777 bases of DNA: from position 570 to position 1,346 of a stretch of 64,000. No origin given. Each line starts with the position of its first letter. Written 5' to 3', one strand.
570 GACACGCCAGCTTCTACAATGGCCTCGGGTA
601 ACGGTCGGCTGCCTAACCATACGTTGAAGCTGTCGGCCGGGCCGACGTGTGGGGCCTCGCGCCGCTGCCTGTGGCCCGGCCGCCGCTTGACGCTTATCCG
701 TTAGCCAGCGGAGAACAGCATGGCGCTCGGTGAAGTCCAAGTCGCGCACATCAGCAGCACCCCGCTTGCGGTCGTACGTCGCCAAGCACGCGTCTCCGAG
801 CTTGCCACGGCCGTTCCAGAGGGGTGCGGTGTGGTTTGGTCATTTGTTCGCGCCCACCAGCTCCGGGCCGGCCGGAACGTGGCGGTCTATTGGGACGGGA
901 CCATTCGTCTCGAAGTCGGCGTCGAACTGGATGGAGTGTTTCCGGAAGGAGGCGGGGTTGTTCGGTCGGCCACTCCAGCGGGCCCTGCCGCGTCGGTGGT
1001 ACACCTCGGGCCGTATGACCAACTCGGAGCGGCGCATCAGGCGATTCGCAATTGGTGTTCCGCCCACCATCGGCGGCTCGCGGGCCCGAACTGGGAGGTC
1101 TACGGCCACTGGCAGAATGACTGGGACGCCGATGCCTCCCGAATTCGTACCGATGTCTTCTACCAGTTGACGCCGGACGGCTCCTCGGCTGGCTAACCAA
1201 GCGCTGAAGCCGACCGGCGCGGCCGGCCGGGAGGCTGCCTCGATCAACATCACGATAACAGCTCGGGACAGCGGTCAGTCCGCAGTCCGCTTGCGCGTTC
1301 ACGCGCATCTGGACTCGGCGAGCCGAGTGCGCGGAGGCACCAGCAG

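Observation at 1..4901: Integron-type gene-cassette array with classical attC architecture, no integrase in view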

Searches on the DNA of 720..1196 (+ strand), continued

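Call 21: search_with_rna_model(model_id=R1, sources=[L070, L071, L072, L073, L074, L075, L076, L077, L078, L079, L080, L081, L082, L083, L084, L085, L086, L087, L088, L089, L090, L091, L092, L093, L094, L095, L096, L097, L098, L099, L100, L101, L102, L103, L104, L105, L106, L107, L108, L109, L110, L111, L112, L113, L114, L115, L116, L117, L118, L119, L120, L121, L122, L123, L124, L125, L126, L127, L128, L129, L130, L131, L132, L133, L134, L135, L136, L137, L138, L139, L140, L141, L142, L143, L144, L145, L146, L147, L148, L149], max_evalue=0.1, make_alignment=true)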
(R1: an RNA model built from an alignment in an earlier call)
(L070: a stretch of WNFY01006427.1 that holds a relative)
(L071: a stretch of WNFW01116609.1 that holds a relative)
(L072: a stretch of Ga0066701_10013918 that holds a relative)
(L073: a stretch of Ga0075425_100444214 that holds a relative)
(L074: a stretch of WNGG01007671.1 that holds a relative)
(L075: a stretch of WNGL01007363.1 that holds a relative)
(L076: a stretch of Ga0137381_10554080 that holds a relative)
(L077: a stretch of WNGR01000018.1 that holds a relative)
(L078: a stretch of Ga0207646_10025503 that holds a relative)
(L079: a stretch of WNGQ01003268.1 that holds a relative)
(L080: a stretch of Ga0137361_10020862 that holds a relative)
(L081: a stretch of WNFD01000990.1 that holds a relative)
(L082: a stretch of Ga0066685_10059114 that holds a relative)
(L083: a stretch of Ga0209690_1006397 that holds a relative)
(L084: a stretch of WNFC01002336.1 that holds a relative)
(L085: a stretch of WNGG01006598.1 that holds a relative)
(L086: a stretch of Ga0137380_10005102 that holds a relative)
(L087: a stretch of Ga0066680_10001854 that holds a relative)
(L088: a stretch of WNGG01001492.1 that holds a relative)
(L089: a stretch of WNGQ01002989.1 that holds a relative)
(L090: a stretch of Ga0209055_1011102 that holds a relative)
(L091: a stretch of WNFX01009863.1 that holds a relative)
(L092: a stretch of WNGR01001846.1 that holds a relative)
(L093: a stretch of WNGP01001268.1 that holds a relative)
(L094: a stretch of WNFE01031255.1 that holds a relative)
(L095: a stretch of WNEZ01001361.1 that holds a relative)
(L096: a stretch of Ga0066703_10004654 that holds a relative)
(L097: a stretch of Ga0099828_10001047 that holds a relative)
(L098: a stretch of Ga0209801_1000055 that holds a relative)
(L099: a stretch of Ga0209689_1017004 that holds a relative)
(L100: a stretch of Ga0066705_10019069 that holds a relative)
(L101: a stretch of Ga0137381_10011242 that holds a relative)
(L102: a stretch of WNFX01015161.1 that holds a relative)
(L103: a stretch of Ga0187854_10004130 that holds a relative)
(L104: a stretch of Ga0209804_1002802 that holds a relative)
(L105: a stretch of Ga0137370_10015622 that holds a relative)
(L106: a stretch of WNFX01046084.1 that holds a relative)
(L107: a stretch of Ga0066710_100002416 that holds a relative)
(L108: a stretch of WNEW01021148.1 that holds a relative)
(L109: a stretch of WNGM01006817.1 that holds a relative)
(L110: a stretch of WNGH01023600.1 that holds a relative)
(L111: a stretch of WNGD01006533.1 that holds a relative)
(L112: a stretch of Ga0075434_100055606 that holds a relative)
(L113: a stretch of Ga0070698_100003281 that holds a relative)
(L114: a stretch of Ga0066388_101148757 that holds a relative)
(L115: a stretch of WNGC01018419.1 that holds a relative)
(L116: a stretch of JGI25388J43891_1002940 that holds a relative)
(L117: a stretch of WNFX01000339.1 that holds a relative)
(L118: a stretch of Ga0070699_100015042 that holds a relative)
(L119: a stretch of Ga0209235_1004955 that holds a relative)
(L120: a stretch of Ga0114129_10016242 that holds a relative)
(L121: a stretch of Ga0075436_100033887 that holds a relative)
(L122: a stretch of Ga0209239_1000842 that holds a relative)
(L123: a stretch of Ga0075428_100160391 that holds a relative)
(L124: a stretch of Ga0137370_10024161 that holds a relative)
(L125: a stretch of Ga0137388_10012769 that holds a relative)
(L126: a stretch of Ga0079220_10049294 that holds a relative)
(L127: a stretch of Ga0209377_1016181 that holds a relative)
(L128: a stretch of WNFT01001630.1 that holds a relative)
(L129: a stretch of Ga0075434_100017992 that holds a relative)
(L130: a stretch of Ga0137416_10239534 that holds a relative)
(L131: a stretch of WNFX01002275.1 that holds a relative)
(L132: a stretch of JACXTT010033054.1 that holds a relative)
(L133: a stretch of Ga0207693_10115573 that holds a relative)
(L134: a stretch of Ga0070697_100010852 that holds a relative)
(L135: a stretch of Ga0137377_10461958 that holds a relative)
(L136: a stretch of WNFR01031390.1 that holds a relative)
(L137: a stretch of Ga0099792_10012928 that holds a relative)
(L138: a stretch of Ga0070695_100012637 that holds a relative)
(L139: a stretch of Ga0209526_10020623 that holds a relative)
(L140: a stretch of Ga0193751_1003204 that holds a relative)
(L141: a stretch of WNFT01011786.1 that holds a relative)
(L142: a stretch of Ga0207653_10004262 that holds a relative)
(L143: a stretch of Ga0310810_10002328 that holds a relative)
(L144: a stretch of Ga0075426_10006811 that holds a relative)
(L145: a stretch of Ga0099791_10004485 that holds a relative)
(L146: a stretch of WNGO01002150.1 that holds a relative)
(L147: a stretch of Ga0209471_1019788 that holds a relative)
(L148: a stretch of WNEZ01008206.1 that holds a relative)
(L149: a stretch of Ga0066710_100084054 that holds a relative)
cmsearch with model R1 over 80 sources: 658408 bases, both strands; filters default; matches with E-value up to 0.1: 130.
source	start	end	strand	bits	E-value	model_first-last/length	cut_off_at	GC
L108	2907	3002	+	60.6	5.1e-11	1-99/99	no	0.69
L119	1330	1425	+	60.6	5.1e-11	1-99/99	no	0.69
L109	7234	7329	+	52.8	3.6e-09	1-99/99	no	0.67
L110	6973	7068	+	52.8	3.6e-09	1-99/99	no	0.67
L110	615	714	+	50.7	1.1e-08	1-99/99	no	0.6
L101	6223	6323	+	48.7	3.6e-08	1-99/99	no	0.57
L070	940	1041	+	47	8.7e-08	1-99/99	no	0.62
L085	9578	9670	+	46.9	9.5e-08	1-99/99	no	0.58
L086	209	298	+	46.2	1.3e-07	1-99/99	no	0.59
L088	225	314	+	46.2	1.3e-07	1-99/99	no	0.59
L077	10590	10698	+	45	2.7e-07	1-99/99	no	0.64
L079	10351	10459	+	45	2.7e-07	1-99/99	no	0.64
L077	448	549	+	44.5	3.5e-07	1-99/99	no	0.61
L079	209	310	+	44.5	3.5e-07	1-99/99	no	0.61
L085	6496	6596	+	44.4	3.7e-07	1-99/99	no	0.56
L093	7595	7684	+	43.2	7.2e-07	1-99/99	no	0.54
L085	4219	4308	+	42.1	1.3e-06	1-99/99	no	0.61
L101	4576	4665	+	42.1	1.3e-06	1-99/99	no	0.61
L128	751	858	+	41.7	1.7e-06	1-99/99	no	0.56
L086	2133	2234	+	41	2.4e-06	1-99/99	no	0.62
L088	2149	2250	+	41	2.4e-06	1-99/99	no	0.62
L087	367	468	+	40.6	3e-06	1-99/99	no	0.59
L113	4940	5077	+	40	4.2e-06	1-99/99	no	0.64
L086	811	913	+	39.7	5e-06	1-99/99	no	0.62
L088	827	929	+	39.7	5e-06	1-99/99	no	0.62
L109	3795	3880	+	38.3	1e-05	1-99/99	no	0.63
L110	3534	3619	+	38.3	1e-05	1-99/99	no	0.63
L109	579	715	+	37.9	1.3e-05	1-99/99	no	0.68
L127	1075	1168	+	37.9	1.3e-05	1-99/99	no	0.57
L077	3010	3107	+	37.7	1.5e-05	1-99/99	no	0.59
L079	2771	2868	+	37.7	1.5e-05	1-99/99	no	0.59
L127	1641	1742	+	37.6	1.6e-05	1-99/99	no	0.64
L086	3656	3758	+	37.5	1.6e-05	1-99/99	no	0.61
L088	3672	3774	+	37.5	1.6e-05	1-99/99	no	0.61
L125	390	471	+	37.5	1.7e-05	1-99/99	no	0.65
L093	541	630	+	36.7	2.5e-05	1-99/99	no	0.57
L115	1911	2000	+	36.2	3.3e-05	1-99/99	no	0.58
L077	1150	1290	+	36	3.7e-05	1-99/99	no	0.65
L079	911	1051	+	36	3.7e-05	1-99/99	no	0.65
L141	2696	2835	+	35.8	4.2e-05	1-99/99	no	0.62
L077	2053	2193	+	35.7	4.3e-05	1-99/99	no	0.62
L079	1814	1954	+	35.7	4.3e-05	1-99/99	no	0.62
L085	1997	2138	+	35.7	4.3e-05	1-99/99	no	0.66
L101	2350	2491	+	35.7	4.3e-05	1-99/99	no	0.66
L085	3101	3242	+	35.7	4.4e-05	1-99/99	no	0.65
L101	3456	3597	+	35.7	4.4e-05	1-99/99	no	0.65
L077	9915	10055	+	35.5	4.9e-05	1-99/99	no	0.63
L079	9676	9816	+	35.5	4.9e-05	1-99/99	no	0.63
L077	4839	4976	+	34.8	7.4e-05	1-99/99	no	0.65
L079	4600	4737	+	34.8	7.4e-05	1-99/99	no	0.65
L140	337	417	+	34.6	8e-05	1-99/99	no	0.63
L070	1996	2056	+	34.4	8.9e-05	1-99/99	no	0.64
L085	5648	5785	+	34.2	9.9e-05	1-99/99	no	0.64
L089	684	773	+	34.2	9.9e-05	1-99/99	no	0.6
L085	7393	7494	+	34.1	0.0001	1-99/99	no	0.63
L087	2207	2308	+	34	0.00011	1-99/99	no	0.58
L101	5373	5512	+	33.8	0.00013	1-99/99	no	0.66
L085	5016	5155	+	33.7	0.00013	1-99/99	no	0.66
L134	6303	6443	+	33.7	0.00013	1-99/99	no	0.67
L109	4429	4518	+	33.5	0.00015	1-99/99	no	0.59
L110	4168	4257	+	33.5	0.00015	1-99/99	no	0.59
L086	4165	4254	+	33.5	0.00015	1-99/99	no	0.57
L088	4181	4270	+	33.5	0.00015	1-99/99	no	0.57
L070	3808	3909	+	33.5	0.00015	1-99/99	no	0.61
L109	1638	1777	+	33.1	0.00018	1-99/99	no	0.64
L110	1637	1776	+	33.1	0.00018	1-99/99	no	0.64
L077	11058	11121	+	32.9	0.0002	1-99/99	no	0.64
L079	10819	10882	+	32.9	0.0002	1-99/99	no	0.64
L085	625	764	+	32.3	0.00028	1-99/99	no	0.67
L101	978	1117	+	32.3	0.00028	1-99/99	no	0.67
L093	6525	6627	+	32.3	0.00028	1-99/99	no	0.57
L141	5960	6017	+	32.3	0.00029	1-99/99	no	0.67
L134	6730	6834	+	32.2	0.00029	1-99/99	no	0.64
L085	10180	10320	+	32.2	0.00031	1-99/99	no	0.67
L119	3533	3634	+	31.9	0.00035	1-99/99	no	0.63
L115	359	499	+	31.3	0.0005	1-99/99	no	0.66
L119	2347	2483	+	31.2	0.00052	1-99/99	no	0.64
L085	8122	8241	+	30.9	0.00063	1-99/99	no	0.7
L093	5317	5418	+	30.8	0.00065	1-99/99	no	0.6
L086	1204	1335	+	30.7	0.00067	1-99/99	no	0.58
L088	1220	1351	+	30.7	0.00067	1-99/99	no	0.58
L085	12770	12869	+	30.6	0.00071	1-99/99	no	0.6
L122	276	365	+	30.3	0.00085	1-99/99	no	0.59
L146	2438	2515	+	30.3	0.00086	1-99/99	no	0.71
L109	2251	2338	+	30.1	0.00096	1-99/99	no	0.58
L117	10430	10496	+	29.6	0.0012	1-99/99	no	0.61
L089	2034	2123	+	29.6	0.0012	1-99/99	no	0.58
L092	50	139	+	29.6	0.0012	1-99/99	no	0.58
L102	1103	1192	+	29.6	0.0012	1-99/99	no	0.58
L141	1482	1622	+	29.5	0.0013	1-99/99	no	0.65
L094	850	939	+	29.1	0.0017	1-99/99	no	0.6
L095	2590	2679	+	29.1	0.0017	1-99/99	no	0.6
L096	534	673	+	28.8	0.0019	1-99/99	no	0.66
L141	5185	5322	+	28.7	0.002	1-99/99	no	0.66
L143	30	131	+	28.3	0.0026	1-99/99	no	0.63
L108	52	191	+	28.3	0.0026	1-99/99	no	0.64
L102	149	250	+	28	0.003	1-99/99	no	0.58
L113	3729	3868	+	28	0.003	1-99/99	no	0.65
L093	6967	7068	+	27.9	0.0032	1-99/99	no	0.59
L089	1085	1186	+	27.4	0.0041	1-99/99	no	0.58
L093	7996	8097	+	27.4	0.0041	1-99/99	no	0.58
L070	3336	3395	+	27.3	0.0044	1-99/99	no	0.63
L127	2136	2186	+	27.3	0.0044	1-99/99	no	0.65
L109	2884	3023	+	27.2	0.0046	1-99/99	no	0.65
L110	2808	2947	+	27.2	0.0046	1-99/99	no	0.65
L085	1428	1568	+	27.1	0.0049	1-99/99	no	0.69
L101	1781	1921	+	27.1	0.0049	1-99/99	no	0.69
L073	1274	1410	+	27.1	0.005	1-99/99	no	0.69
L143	4093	4194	+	27.1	0.005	1-99/99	no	0.62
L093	3622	3711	+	26.7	0.0061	1-99/99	no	0.56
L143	3576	3677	+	26.4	0.0074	1-99/99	no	0.65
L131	11116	11216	+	26.3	0.0075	1-99/99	no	0.52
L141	817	957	+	26.3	0.0078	1-99/99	no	0.64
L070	2511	2650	+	25.8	0.0098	1-99/99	no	0.64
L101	86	226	+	25.8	0.01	1-99/99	no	0.65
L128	1877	1982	+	25.4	0.013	1-99/99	no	0.64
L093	2141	2242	+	25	0.016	1-99/99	no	0.61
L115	1259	1388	+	24.9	0.017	1-99/99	no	0.68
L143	10613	10715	+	24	0.027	1-99/99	no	0.64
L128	3164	3271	+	23.6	0.033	1-99/99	no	0.63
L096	3694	3755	+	22.6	0.058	1-99/99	no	0.61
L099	2422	2483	+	22.6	0.058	1-99/99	no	0.61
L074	2023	2167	+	22.5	0.061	1-99/99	no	0.63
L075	457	601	+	22.5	0.061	1-99/99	no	0.63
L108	829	918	+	22.3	0.068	1-99/99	no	0.59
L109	5156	5245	+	22.3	0.068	1-99/99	no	0.59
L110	4895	4984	+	22.3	0.068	1-99/99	no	0.59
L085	12077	12219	+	22.2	0.072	1-99/99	no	0.66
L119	176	300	+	21.7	0.098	1-99/99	no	0.67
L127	2732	2856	+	21.7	0.098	1-99/99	no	0.67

Alignment A3: 130 matches aligned to the model, 218 columns, each read 5' to 3' on its own strand. Consensus structure (alignment columns), stored with it:
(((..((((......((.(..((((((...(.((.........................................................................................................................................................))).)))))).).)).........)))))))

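Call 30: build_rna_model(alignment_id=A3)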
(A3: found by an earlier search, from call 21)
Model R2 built from alignment A3 (130 sequences, 218 columns); structure: stored with the alignment.
model positions 98; base pairs 19; branch points 0; effective number of sequences 5.13; information 0.59 bits per position. Calibrated on 0.2 Mb of random sequence (short: E-values are rough).
structure used (alignment columns):
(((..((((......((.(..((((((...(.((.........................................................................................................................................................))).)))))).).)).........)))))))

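Call 35: search_with_rna_model(model_id=R2, source=window, filters=off, max_evalue=2, show_alignments=10)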
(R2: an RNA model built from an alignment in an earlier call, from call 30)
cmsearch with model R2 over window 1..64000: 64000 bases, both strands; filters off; matches with E-value up to 2: 17.
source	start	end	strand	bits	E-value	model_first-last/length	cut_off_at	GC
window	611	706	+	45.9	6.1e-11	1-98/98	no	0.7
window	61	158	+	45.6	7.7e-11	1-98/98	no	0.71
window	3116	3214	+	27.3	1.5e-05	1-98/98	no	0.75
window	4754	4815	+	20.2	0.0017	1-98/98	no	0.68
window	27520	27603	-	15.3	0.045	1-98/98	no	0.73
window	49513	49601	-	14.7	0.067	1-98/98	no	0.73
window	20049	20115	+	14.4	0.082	1-98/98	no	0.72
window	28426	28465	+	10.8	0.93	1-98/98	no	0.73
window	26954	26985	+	10.4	1.2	1-98/98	no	0.75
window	47925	47979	-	10.3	1.3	1-98/98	no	0.8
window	49662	49749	+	10.3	1.3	1-98/98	no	0.72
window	40683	40724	-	10.1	1.5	1-98/98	no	0.71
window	42053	42156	+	10.1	1.5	1-98/98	no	0.75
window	42994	43093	+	10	1.6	1-98/98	no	0.72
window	27004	27082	-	10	1.6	1-98/98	no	0.67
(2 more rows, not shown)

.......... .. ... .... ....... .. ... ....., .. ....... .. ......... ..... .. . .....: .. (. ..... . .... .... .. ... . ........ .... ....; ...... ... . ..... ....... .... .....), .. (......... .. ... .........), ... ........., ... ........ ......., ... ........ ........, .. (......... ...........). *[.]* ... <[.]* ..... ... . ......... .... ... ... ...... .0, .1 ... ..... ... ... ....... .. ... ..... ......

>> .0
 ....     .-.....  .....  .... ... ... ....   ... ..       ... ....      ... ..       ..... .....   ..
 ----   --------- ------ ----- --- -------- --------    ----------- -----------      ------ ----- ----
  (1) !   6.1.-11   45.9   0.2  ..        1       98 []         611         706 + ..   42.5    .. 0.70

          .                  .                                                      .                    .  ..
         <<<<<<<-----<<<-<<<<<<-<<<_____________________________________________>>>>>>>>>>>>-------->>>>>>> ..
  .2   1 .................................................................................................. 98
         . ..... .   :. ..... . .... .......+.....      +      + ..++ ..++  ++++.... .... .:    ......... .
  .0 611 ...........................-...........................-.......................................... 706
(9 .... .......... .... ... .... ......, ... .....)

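Call 36: search_with_rna_model(model_id=R2, sources=[L150, L151, L152, L103, L068, L042], filters=off, max_evalue=2, show_alignments=0)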
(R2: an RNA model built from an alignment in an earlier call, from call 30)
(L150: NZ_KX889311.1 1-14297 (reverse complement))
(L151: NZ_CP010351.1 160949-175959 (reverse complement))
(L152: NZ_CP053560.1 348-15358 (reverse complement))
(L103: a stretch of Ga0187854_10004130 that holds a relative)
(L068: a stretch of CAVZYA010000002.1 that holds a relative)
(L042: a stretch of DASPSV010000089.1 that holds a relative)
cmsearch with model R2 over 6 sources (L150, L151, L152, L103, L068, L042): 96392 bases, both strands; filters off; matches with E-value up to 2: 25.
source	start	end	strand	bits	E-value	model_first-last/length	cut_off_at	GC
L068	7894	7959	+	52.2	1.3e-12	1-98/98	no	0.62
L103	3583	3710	+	51.1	2.9e-12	1-98/98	no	0.67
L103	2927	3053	+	47.8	2.6e-11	1-98/98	no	0.64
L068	3047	3126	+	32.3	8.2e-07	1-98/98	no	0.57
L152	5348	5404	-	29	7.1e-06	1-98/98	no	0.63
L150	5359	5430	-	28.2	1.2e-05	1-98/98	no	0.58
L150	4783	4890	-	27.7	1.7e-05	1-98/98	no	0.58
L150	6268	6379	-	22.8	0.00044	1-98/98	no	0.51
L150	4783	4890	+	18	0.011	1-98/98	no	0.58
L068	8653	8750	+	17.8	0.013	1-98/98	no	0.67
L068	9373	9442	+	17.7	0.014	1-98/98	no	0.69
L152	6243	6375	-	17.6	0.014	1-98/98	no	0.5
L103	5826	5921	+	16.8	0.025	1-98/98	no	0.75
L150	9450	9562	-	16.4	0.032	1-98/98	no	0.65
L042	7034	7096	+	16.3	0.034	1-98/98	no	0.76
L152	9051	9141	+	15.3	0.07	1-98/98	no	0.69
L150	4144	4215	-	14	0.16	1-98/98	no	0.62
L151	5617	5688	-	14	0.16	1-98/98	no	0.62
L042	13858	13908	+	13.6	0.2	1-98/98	no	0.8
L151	6256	6369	-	13.5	0.23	1-98/98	no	0.59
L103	3583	3710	-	12.7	0.37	1-98/98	no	0.67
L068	19811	19910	-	12.3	0.51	1-98/98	no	0.7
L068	7911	7959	-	11.5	0.86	1-98/98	no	0.63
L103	8678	8812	-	10.6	1.5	1-98/98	no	0.7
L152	5348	5404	+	10.4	1.8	1-98/98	no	0.63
